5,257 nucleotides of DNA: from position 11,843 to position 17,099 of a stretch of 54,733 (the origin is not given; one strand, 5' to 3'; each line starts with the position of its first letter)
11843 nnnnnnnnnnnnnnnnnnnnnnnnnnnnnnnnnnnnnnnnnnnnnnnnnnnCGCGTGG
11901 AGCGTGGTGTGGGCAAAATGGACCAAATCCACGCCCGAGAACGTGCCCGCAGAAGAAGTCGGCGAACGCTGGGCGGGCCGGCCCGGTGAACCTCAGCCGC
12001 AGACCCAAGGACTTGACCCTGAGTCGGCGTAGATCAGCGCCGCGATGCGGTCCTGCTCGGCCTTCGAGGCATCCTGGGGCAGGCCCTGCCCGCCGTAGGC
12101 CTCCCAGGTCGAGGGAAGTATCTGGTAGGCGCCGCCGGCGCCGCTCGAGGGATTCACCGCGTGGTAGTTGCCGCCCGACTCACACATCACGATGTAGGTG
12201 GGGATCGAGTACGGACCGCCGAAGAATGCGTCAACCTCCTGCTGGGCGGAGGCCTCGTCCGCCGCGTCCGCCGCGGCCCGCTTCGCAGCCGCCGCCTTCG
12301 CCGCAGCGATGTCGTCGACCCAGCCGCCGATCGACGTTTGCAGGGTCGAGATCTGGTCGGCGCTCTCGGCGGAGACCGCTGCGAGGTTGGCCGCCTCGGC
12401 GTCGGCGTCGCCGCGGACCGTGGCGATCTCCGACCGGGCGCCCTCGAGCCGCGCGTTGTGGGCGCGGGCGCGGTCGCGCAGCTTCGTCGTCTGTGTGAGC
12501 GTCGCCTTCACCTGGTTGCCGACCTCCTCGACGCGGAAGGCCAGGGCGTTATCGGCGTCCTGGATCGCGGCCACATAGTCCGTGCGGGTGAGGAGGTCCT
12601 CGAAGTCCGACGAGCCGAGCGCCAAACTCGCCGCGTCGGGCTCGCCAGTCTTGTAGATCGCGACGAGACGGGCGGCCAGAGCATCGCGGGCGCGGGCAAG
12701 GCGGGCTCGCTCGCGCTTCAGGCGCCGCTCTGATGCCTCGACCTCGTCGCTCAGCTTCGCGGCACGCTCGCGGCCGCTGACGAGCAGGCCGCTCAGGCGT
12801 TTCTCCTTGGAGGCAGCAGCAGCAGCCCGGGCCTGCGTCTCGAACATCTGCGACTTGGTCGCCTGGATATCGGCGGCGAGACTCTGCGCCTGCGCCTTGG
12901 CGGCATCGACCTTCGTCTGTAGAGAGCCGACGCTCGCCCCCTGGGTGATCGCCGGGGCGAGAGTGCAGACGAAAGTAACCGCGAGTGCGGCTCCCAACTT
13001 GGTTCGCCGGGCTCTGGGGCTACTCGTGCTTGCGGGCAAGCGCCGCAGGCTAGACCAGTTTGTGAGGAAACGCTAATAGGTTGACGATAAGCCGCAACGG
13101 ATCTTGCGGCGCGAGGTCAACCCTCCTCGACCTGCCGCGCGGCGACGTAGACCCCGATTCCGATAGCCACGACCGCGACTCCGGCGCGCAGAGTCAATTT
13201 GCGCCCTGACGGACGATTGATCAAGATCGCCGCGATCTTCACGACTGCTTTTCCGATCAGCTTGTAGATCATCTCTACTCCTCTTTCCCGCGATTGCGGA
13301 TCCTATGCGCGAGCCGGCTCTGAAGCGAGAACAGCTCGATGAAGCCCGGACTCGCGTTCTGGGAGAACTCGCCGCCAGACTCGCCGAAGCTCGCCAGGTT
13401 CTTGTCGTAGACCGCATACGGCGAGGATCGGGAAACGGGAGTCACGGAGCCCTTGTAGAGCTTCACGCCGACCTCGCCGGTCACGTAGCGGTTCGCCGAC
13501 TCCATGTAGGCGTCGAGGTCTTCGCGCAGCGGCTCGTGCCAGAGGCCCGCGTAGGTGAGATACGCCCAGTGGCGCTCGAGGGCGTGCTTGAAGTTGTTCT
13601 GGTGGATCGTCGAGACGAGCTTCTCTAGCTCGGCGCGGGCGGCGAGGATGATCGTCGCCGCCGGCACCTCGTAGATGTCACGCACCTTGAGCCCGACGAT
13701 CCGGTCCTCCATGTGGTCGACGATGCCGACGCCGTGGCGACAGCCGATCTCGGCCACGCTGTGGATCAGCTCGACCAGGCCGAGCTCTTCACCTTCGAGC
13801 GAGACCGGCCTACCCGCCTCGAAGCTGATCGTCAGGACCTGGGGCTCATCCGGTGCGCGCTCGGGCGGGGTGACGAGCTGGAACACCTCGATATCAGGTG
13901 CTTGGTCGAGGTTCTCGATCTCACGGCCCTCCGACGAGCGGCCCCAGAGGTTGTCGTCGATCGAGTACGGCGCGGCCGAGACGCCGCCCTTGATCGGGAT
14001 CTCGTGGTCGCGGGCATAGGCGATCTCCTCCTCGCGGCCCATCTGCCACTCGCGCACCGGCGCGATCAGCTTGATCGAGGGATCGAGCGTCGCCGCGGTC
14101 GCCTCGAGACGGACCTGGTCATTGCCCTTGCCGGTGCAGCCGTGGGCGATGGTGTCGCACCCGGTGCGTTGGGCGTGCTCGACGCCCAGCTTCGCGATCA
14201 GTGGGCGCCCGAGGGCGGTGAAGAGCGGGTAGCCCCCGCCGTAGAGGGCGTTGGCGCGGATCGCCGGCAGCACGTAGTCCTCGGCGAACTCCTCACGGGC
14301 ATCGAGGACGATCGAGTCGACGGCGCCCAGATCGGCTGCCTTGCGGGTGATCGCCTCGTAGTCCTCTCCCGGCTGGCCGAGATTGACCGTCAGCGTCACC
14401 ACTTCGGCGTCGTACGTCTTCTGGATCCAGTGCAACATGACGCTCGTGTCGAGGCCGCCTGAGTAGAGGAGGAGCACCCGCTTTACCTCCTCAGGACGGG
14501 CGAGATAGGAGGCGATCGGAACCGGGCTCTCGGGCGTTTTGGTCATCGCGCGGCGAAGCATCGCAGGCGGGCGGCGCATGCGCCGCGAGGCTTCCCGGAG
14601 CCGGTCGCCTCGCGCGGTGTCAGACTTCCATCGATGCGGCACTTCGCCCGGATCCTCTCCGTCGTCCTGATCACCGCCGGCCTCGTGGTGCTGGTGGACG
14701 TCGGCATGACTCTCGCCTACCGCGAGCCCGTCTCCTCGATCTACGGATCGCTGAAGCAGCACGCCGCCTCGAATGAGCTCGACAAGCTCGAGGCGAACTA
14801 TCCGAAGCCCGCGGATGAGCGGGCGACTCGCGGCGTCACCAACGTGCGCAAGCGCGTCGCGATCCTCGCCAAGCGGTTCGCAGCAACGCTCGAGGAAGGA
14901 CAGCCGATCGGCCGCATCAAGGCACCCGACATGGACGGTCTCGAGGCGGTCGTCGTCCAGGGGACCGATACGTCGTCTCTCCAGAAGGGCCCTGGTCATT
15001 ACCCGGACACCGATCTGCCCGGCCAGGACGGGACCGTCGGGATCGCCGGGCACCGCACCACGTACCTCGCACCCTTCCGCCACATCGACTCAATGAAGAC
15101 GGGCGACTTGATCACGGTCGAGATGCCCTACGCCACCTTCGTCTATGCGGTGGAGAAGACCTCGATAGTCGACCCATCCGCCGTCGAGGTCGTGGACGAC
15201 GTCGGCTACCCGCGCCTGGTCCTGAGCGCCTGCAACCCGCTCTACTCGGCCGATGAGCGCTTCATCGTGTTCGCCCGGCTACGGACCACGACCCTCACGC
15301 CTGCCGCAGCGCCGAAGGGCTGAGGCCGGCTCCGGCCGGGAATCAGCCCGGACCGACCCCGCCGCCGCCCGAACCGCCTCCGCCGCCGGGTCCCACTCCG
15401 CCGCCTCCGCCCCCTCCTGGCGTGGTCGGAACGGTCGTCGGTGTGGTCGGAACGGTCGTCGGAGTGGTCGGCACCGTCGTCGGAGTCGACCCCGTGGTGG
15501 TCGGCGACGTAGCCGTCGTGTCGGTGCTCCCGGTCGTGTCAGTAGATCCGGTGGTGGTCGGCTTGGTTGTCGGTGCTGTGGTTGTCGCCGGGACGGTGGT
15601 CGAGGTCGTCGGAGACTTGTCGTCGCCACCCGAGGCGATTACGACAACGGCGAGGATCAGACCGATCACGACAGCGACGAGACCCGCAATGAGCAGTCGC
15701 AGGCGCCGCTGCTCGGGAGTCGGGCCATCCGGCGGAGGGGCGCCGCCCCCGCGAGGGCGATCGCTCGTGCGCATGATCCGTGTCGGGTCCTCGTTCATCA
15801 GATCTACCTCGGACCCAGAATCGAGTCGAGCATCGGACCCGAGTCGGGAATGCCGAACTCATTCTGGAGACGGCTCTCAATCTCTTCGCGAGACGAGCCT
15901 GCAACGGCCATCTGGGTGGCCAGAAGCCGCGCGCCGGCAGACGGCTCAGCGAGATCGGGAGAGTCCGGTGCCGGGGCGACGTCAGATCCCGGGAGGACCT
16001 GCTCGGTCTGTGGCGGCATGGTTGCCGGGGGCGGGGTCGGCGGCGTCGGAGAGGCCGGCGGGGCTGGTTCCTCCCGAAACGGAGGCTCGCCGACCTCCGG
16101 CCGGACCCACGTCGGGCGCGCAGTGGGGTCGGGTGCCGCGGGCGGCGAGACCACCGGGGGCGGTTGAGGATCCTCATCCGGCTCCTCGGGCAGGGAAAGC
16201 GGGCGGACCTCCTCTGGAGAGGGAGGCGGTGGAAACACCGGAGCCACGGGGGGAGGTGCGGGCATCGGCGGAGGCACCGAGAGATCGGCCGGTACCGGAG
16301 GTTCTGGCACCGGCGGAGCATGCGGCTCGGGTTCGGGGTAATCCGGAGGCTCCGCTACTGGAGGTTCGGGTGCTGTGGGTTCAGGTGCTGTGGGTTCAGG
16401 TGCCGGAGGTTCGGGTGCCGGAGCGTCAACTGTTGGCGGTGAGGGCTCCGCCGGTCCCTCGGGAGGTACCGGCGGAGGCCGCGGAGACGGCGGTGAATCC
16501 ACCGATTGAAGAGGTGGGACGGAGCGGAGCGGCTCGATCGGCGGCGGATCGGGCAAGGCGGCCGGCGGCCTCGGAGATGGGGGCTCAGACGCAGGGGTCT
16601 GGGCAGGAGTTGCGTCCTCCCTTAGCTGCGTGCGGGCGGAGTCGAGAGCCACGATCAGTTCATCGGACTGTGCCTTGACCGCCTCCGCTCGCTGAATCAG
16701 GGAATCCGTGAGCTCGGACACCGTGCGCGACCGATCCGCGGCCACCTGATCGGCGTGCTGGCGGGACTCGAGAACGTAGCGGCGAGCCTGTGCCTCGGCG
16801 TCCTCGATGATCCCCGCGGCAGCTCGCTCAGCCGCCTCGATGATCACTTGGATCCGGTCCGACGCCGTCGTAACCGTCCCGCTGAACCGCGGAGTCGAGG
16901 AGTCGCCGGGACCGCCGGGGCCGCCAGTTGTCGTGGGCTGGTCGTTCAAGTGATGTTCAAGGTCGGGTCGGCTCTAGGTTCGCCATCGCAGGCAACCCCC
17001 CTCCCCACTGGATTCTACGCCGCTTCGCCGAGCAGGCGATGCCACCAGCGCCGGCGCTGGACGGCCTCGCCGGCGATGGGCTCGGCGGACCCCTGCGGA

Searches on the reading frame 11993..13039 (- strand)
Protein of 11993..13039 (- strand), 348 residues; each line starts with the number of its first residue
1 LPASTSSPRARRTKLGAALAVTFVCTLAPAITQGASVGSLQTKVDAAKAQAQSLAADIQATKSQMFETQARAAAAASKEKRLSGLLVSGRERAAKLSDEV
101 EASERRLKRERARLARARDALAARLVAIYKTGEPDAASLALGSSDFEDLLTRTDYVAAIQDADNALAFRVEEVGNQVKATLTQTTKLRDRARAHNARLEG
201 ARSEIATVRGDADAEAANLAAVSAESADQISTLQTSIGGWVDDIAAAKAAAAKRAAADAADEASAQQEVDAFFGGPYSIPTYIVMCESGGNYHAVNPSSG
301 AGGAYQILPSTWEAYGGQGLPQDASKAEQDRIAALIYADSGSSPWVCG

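Call 9: search_protein_families(library=pfam, proteins=[window:11993-13039:-], max_evalue=0.001)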
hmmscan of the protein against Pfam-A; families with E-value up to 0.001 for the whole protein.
window:11993-13039:- (348 aa): 2 families
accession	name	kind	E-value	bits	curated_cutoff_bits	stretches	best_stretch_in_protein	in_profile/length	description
PF06737.19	Transglycosylas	-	8.4e-16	58.8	27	1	283-347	10-76/77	Transglycosylase-like domain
PF24568.1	CC_PcsB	-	3.9e-05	23.9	27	1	114-166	8-61/75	Peptidoglycan hydrolase PcsB, coiled-coil domain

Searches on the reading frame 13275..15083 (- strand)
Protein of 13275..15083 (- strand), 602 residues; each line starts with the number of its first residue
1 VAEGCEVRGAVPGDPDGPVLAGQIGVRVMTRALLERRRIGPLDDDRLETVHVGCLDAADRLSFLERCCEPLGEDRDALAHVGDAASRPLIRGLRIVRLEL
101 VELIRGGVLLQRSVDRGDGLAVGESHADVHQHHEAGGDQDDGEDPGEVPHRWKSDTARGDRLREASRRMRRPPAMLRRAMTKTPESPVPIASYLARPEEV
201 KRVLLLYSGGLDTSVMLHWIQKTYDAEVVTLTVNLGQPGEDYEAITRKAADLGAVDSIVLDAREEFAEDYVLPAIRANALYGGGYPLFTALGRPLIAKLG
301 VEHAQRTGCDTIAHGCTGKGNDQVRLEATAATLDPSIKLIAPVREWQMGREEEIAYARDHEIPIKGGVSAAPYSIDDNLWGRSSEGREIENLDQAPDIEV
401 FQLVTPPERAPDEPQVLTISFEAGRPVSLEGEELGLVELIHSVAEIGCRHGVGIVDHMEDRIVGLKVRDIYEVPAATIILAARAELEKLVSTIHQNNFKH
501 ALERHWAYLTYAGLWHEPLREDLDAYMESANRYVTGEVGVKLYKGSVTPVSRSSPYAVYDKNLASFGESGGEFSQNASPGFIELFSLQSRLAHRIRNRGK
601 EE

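Call 9: search_protein_families(library=pfam, proteins=[window:13275-15083:-], max_evalue=0.001)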
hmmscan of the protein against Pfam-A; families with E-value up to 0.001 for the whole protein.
window:13275-15083:- (602 aa): 2 families
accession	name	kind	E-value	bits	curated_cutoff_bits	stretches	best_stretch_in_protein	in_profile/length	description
PF20979.2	Arginosuc_syn_C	-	3.1e-70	236.6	27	1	373-591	1-218/219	Arginosuccinate synthase C-terminal domain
PF00764.25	Arginosuc_synth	-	2.2e-65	220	27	1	202-363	1-162/162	Arginosuccinate synthase N-terminal HUP domain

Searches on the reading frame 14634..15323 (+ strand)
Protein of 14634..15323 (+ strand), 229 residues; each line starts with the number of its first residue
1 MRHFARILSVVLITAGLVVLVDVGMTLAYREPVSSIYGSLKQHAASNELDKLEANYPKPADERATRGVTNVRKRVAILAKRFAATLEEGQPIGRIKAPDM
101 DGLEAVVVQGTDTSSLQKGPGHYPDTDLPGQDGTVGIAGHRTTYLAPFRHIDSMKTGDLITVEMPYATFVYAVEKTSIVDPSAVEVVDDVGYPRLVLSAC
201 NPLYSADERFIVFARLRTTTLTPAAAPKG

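Call 51: search_protein_families(library=pfam, proteins=[window:14634-15323:+], max_evalue=0.01)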
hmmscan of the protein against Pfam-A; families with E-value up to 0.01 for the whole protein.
window:14634-15323:+ (229 aa): 1 family
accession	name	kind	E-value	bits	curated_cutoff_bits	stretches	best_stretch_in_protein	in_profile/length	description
PF04203.18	Sortase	-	4.9e-29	101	26.6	1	95-216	1-124/125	Sortase domain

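Call 58: search_protein_families(library=ncbifam, proteins=[window:14634-15323:+], max_evalue=1)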
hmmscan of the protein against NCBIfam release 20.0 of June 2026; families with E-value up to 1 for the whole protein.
window:14634-15323:+ (229 aa): 8 families
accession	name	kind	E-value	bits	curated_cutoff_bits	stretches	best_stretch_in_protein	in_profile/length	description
NF033747.1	class_E_sortase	subfamily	1.8e-37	129.3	160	1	6-219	2-208/211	class E sortase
NF058671.1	sortase_SrtD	exception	1.4e-27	96.6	140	1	54-215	36-186/187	class D sortase, LPxTATN-specific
NF033746.1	class_D_sortase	subfamily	5.8e-25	87.7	165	1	86-216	4-133/135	class D sortase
TIGR01076.1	sortase_fam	subfamily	3.3e-20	72.3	39.35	1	93-214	1-125/136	sortase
NF033745.1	class_C_sortase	subfamily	2.9e-15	56.6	160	1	79-214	79-218/220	class C sortase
TIGR03784.1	marine_sortase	equivalog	1.9e-14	53.6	158.25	1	91-211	50-171/174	class GN sortase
NF033748.1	class_F_sortase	subfamily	0.00021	20.9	166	1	119-215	46-153/155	class F sortase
NF006211.0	PRK08338.1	equivalog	0.086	12.3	239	1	145-185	104-142/170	2-oxoacid:ferredoxin oxidoreductase subunit gamma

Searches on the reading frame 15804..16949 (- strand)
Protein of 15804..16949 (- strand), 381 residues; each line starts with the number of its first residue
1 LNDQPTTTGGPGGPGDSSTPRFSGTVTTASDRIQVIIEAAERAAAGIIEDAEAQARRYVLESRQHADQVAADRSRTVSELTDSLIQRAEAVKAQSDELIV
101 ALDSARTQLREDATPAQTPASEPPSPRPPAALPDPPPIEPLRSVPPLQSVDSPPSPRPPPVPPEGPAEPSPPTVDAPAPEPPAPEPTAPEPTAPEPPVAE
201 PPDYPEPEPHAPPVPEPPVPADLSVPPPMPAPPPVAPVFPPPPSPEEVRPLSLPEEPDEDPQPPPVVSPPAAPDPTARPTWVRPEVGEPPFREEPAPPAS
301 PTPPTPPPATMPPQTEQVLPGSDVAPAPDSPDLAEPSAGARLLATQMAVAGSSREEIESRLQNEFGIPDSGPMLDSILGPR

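Call 3: search_protein_families(library=pfam, proteins=[window:15804-16949:-], max_evalue=0.01)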
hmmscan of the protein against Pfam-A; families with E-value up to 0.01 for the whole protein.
window:15804-16949:- (381 aa): 0 families

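Call 51: search_protein_families(library=pfam, proteins=[window:15804-16949:-], max_evalue=0.01)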
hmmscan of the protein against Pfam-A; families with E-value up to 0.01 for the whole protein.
window:15804-16949:- (381 aa): 0 families

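Call 58: search_protein_families(library=ncbifam, proteins=[window:15804-16949:-], max_evalue=1)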
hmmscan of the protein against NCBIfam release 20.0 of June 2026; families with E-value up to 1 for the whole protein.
window:15804-16949:- (381 aa): 10 families
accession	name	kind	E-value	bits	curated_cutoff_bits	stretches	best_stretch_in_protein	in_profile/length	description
TIGR03319.1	RNase_Y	equivalog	0.009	14.5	454.35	1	26-98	27-99/514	ribonuclease Y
NF002170.0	PRK01005.1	equivalog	0.013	15.3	280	1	25-71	21-67/208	V-type ATP synthase subunit E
NF050102.1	DivIVA_Wag31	equivalog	0.025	14.5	260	1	25-109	150-234/256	DivIVA-like cell division protein Wag31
NF004411.0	PRK05759.1-2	equivalog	0.1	12.7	131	1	27-94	55-123/156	F0F1 ATP synthase subunit B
NF004413.0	PRK05759.1-4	equivalog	0.2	11.7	197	1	26-83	65-123/156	F0F1 ATP synthase subunit B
TIGR02926.1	AhaH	equivalog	0.23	11.8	48.5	1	37-92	4-59/85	ATP synthase archaeal subunit H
NF005198.1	PRK06669.1-3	equivalog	0.28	10.3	200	1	33-87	65-119/299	flagellar assembly protein FliH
NF002424.0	PRK01558.1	equivalog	0.32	10.5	241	1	29-74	20-65/203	V-type ATP synthase subunit E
NF002629.0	PRK02292.1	equivalog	0.39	10.5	184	1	29-79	14-65/192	V-type ATP synthase subunit E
NF006256.0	PRK08404.1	equivalog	0.7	10.1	107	0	33-89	5-60/103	V-type ATP synthase subunit H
